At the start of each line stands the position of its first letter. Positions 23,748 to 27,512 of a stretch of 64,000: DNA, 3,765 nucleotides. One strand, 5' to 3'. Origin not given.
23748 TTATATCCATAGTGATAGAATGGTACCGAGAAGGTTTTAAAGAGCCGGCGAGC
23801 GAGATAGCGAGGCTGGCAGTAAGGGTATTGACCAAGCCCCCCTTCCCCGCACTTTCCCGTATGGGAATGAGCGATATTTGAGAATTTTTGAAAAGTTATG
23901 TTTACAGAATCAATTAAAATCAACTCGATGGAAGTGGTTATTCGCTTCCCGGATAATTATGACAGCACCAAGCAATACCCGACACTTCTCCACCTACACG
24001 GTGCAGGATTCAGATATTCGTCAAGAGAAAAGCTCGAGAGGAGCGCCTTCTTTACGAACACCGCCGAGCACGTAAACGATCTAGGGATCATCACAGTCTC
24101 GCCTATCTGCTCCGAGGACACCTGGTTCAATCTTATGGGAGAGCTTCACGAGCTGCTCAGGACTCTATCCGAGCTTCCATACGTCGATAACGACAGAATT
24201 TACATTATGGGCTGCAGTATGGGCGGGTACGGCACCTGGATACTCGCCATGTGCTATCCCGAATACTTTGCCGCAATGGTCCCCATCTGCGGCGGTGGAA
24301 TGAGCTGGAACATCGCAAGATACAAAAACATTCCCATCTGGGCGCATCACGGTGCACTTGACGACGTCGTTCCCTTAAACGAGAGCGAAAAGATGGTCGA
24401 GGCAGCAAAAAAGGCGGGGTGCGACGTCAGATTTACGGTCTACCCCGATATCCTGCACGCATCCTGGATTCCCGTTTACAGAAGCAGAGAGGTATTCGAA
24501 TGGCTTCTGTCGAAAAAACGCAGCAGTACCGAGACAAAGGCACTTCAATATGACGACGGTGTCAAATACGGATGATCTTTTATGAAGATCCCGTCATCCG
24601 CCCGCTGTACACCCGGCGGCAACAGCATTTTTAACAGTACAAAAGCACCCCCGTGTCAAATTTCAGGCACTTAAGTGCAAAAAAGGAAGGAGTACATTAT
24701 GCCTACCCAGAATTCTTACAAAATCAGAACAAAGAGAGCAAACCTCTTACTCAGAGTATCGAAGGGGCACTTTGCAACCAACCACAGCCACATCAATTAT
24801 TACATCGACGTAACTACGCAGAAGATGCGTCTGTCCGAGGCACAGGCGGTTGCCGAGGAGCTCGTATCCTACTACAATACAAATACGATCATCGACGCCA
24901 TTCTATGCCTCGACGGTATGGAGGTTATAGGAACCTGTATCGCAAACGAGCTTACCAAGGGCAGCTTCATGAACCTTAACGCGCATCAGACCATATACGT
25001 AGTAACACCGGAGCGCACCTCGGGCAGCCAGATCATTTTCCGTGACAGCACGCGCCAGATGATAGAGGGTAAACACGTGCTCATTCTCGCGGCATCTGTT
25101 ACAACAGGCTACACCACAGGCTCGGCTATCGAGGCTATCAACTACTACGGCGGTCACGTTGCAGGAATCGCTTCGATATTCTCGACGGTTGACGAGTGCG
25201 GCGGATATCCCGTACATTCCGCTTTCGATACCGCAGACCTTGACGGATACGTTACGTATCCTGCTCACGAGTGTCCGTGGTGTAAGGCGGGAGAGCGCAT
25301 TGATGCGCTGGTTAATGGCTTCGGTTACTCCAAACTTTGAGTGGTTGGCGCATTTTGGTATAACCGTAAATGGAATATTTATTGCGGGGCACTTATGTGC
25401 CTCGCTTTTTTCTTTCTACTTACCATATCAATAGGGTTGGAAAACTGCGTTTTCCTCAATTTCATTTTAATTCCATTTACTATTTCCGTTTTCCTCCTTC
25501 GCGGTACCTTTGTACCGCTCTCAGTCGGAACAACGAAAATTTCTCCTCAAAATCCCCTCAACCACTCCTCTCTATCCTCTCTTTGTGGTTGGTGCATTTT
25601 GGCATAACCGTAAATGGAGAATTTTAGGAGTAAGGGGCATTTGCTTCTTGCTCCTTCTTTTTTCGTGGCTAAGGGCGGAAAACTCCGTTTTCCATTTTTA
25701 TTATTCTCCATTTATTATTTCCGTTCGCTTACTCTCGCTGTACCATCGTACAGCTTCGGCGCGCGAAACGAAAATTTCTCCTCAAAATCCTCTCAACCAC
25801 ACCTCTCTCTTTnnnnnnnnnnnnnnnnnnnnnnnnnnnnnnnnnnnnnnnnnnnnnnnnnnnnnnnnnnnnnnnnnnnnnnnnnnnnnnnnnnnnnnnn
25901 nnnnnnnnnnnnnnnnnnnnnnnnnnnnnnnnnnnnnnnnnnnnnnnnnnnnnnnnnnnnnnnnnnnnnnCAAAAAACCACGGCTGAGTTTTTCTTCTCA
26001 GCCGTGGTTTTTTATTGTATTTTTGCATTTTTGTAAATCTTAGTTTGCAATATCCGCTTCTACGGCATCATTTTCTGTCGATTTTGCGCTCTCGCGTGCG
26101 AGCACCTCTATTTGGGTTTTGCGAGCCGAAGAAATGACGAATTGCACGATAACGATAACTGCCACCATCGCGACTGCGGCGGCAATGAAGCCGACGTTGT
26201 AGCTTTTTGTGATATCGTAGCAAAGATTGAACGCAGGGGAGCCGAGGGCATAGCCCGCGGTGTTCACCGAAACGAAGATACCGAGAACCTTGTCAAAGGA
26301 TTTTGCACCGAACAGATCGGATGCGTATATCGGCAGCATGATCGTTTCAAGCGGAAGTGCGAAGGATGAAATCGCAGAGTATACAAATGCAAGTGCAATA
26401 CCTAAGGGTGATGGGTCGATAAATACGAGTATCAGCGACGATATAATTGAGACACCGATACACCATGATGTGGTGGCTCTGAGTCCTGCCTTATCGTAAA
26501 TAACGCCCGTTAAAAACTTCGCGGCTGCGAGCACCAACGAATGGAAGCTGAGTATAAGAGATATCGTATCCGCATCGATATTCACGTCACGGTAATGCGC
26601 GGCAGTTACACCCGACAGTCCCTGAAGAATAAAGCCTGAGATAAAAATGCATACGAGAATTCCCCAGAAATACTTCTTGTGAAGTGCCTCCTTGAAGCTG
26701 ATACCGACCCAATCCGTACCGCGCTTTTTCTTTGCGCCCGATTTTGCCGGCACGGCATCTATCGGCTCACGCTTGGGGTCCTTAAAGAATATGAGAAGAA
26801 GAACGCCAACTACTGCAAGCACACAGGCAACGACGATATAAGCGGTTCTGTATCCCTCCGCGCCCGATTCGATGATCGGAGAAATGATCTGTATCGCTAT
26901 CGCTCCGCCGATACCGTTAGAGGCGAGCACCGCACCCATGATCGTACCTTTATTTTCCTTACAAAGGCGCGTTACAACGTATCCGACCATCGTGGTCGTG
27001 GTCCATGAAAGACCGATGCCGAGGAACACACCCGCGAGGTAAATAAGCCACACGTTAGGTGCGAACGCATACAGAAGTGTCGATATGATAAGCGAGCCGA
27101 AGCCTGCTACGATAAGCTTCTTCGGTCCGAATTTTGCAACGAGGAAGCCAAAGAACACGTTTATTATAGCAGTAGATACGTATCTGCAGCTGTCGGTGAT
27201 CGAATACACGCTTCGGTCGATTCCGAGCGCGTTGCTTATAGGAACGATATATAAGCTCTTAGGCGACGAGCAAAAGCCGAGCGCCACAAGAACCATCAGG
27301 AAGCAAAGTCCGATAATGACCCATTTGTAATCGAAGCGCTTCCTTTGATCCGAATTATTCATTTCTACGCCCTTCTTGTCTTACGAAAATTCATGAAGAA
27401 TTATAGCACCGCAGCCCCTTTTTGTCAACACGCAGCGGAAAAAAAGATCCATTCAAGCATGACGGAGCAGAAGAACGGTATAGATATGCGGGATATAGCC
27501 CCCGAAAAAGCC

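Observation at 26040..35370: Cassette 1 of two loci sharing the same make-up: beta-helix/SASA-esterase giant protein + LRR lipoprotein (here with CE4-like deacetylase) + MFS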

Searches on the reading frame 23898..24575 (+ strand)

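Call 18: search_protein_families(library=pfam, proteins=[window:23898-24575:+], max_evalue=0.001)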
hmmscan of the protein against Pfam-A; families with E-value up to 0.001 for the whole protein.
window:23898-24575:+ (225 aa): 6 families
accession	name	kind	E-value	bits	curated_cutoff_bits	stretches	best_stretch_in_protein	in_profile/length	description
PF00326.27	Peptidase_S9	-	4e-13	49.8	22.6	2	85-130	50-95/213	Prolyl oligopeptidase family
PF01738.24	DLH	-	4.3e-12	46.5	21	1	82-188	80-187/217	Dienelactone hydrolase family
PF02230.22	Abhydrolase_2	-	5.4e-09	36.7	23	1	74-190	81-202/217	Phospholipase/Carboxylesterase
PF00756.26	Esterase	-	8.7e-08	32.7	22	0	84-130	100-149/251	Putative esterase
PF12146.15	Hydrolase_4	-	3.1e-06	27.1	27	0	143-188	190-233/239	Serine aminopeptidase, S33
PF00561.26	Abhydrolase_1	-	0.00027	21.1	25.8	1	96-138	66-110/245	alpha/beta hydrolase fold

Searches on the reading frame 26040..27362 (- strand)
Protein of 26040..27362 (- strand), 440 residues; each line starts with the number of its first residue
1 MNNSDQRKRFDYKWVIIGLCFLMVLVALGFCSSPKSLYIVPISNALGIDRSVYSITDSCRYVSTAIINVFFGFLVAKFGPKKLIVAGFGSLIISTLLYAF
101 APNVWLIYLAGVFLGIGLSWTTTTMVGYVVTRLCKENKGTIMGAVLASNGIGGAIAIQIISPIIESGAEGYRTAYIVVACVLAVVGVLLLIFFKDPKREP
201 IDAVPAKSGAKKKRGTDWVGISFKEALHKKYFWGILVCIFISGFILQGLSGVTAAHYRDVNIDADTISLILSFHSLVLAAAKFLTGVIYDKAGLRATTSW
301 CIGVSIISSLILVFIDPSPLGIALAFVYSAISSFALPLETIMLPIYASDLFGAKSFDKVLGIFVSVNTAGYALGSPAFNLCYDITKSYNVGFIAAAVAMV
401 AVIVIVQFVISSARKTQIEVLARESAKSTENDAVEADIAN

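Call 9: search_protein_families(library=pfam, proteins=[window:26040-27362:-], max_evalue=0.01)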
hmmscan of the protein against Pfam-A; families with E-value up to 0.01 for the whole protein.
window:26040-27362:- (440 aa): 3 families
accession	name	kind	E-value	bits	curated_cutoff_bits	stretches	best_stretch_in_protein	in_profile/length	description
PF07690.21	MFS_1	-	1.9e-41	142.6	33.4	2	35-253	16-225/347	Major Facilitator Superfamily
PF12832.13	MFS_1_like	-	1.4e-07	31.3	25.2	2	19-155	215-353/373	MFS_1 like family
PF00083.30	Sugar_tr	-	0.0019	17.6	22.3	0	50-195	45-193/452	Sugar (and other) transporter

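Call 11: search_protein_families(library=ncbifam, proteins=[window:26040-27362:-], max_evalue=1)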
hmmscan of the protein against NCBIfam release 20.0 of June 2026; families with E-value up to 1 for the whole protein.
window:26040-27362:- (440 aa): 21 families
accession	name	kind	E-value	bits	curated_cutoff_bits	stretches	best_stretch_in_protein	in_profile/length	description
NF038246.1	bile_salt_MFS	equivalog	7.7e-34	117.2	400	1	12-408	2-398/408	conjugated bile salt MFS transporter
NF049980.1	SfMCT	equivalog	7.3e-25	87.4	320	1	27-397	14-377/378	L-lactate MFS transporter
TIGR00890.1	2A0111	subfamily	3.3e-24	85.5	374.85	2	16-402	4-375/377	oxalate/formate antiport family MFS transporter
TIGR04259.1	oxa_formateAnti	equivalog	4.2e-16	58.8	335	1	22-417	11-399/405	oxalate/formate MFS antiporter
TIGR00893.1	2A0114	subfamily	1.3e-14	54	395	2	42-241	20-226/399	D-galactonate transporter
TIGR00881.1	2A0104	subfamily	1.7e-13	50.4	407.75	2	55-240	34-226/379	phosphoglycerate transporter protein PgtP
TIGR00880.1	2_A_01_02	superfamily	8.6e-12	45.4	131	2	62-195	9-140/141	multidrug resistance protein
TIGR00886.1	2A0108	subfamily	8.4e-10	38.3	311.7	1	41-197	27-192/368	NarK family nitrate/nitrite MFS transporter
NF008963.0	PRK12307.1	equivalog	7.3e-09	35.3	637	1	43-364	45-363/426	MFS transporter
NF003024.0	PRK03893.1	subfamily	2.4e-07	29.9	604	2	57-193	57-191/497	sialate:H+ symport family MFS transporter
NF008270.1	PRK11043.1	equivalog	1.4e-06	27.7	430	1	18-196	6-182/382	purine nucleoside transporter PunC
TIGR00895.1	2A0115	subfamily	1.4e-06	27.5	418.55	1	2-194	4-193/398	aromatic acid/H+ symport family MFS transporter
NF047396.1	MFS_flip_LtaA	equivalog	2.5e-06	26.8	450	1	15-165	17-160/394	lipoteichoic acid biosynthesis MFS flippase LtaA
TIGR00892.1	2A0113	subfamily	2.5e-06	26.5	586.1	1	12-429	16-444/455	monocarboxylate transporter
TIGR00894.1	2A0114euk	subfamily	2e-05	23.3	626.45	1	62-200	87-227/465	Na(+)-dependent inorganic phosphate cotransporter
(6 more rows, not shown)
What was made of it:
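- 26040..27362 (-): MFS1, an MFS transporter of the oxalate/formate or monocarboxylate type. It is a conserved neighbour, probably not part of the enzyme pair. The best NCBIfam hits are the bile-salt, L-lactate and OFA families, all far below their cutoffs (calls 9, 11).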
